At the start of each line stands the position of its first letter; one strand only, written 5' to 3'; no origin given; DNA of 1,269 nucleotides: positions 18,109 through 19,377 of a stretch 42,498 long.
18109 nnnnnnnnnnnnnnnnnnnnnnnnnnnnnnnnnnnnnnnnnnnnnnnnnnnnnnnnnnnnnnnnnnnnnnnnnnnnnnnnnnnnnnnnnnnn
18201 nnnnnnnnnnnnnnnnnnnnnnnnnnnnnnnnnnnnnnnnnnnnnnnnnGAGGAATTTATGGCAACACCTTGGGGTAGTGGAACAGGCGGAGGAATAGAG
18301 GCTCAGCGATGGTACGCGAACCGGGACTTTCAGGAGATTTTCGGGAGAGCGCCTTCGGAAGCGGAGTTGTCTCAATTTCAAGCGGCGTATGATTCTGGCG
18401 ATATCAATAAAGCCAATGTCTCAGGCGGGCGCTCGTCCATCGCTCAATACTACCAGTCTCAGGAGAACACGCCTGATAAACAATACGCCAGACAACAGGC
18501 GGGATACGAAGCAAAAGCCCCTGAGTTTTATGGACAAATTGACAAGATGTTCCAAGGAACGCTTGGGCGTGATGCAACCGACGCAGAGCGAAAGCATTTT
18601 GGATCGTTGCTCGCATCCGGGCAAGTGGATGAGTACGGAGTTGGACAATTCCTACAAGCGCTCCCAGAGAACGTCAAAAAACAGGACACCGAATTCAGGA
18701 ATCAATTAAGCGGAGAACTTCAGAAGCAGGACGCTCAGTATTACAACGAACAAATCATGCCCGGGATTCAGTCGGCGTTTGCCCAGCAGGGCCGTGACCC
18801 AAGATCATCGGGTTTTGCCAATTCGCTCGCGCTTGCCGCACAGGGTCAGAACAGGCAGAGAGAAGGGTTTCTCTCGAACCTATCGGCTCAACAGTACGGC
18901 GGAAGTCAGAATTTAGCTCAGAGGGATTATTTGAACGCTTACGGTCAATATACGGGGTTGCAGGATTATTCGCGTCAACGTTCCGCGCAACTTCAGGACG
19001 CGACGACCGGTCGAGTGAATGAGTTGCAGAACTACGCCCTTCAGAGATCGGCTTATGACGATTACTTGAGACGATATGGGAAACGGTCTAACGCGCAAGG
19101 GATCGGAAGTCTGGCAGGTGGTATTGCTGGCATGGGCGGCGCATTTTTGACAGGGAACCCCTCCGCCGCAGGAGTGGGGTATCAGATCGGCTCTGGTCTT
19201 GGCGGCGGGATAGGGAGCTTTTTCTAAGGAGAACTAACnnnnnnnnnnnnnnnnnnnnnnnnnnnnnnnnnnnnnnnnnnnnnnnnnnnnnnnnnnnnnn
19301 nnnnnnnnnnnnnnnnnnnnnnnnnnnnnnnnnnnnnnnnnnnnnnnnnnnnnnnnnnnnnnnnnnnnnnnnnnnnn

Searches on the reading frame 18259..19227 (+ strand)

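Call 8: search_protein_families(library=phrogs, proteins=[window:18259-19227:+], max_evalue=0.001)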
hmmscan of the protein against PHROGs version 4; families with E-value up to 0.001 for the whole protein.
window:18259-19227:+ (322 aa): 0 families

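Call 10: search_protein_families(library=pfam, proteins=[window:18259-19227:+], max_evalue=0.01)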
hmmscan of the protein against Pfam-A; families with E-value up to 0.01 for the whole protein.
window:18259-19227:+ (322 aa): 1 family
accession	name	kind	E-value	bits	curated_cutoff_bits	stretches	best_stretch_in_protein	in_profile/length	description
PF13946.11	DUF4214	-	0.0019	18.6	23.2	0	19-54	23-58/72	Domain of unknown function (DUF4214)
